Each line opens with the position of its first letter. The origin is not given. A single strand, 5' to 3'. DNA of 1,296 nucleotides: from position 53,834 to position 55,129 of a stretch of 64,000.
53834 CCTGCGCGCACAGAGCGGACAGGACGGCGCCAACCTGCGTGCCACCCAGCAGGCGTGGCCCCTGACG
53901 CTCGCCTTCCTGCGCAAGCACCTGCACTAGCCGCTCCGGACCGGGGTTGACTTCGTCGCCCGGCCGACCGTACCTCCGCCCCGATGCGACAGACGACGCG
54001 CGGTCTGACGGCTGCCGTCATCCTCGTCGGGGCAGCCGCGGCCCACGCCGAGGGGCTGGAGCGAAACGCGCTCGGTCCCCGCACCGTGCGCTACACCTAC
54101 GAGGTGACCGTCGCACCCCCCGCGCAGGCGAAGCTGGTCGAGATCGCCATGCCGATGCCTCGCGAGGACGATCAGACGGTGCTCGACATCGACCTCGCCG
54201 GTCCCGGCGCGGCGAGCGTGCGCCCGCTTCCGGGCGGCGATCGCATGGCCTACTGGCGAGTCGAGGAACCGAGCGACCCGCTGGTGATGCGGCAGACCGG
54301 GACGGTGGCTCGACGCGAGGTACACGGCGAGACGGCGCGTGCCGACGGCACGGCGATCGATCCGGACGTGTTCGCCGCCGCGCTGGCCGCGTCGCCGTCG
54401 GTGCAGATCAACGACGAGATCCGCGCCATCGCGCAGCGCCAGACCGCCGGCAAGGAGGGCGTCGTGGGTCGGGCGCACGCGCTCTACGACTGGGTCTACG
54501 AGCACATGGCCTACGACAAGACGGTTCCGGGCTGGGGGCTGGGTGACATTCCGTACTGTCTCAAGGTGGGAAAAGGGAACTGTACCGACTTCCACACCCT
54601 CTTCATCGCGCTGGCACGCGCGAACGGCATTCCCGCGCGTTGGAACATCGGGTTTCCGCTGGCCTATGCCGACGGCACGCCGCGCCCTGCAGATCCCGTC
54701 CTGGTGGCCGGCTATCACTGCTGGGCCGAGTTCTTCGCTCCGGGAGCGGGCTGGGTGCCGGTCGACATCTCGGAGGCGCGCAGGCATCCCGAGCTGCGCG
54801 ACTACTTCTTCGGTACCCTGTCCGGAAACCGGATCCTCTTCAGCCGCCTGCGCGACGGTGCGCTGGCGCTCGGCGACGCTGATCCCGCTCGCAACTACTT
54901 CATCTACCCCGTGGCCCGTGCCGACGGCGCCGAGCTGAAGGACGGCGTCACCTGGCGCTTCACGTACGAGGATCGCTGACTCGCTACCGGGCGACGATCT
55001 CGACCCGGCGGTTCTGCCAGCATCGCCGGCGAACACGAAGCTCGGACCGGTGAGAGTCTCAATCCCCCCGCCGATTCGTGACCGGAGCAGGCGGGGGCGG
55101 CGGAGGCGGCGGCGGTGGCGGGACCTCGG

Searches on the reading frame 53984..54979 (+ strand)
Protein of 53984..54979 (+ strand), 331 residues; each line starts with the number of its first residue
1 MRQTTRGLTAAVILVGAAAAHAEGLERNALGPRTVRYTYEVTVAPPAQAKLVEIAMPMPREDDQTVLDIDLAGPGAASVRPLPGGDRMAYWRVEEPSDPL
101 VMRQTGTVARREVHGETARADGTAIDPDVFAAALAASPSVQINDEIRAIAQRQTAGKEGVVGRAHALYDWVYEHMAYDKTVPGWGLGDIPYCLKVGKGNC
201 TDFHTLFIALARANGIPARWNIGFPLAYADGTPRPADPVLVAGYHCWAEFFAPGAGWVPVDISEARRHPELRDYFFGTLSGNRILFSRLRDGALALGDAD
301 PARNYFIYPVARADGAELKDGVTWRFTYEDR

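Call 9: search_protein_families(library=pfam, proteins=[window:53984-54979:+])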
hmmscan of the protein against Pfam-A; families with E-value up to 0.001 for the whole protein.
window:53984-54979:+ (331 aa): 1 family
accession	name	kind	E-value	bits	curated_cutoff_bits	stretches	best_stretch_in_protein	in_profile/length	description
PF01841.26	Transglut_core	-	2.9e-27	95.5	23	1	147-261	1-107/108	Transglutaminase-like superfamily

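Call 56: find_encoding_contigs(protein=window:53984-54979:+, flank=10000, max_places=10)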
Protein window:53984-54979:+ (331 aa): no gene with exactly this product is on record in the collection.
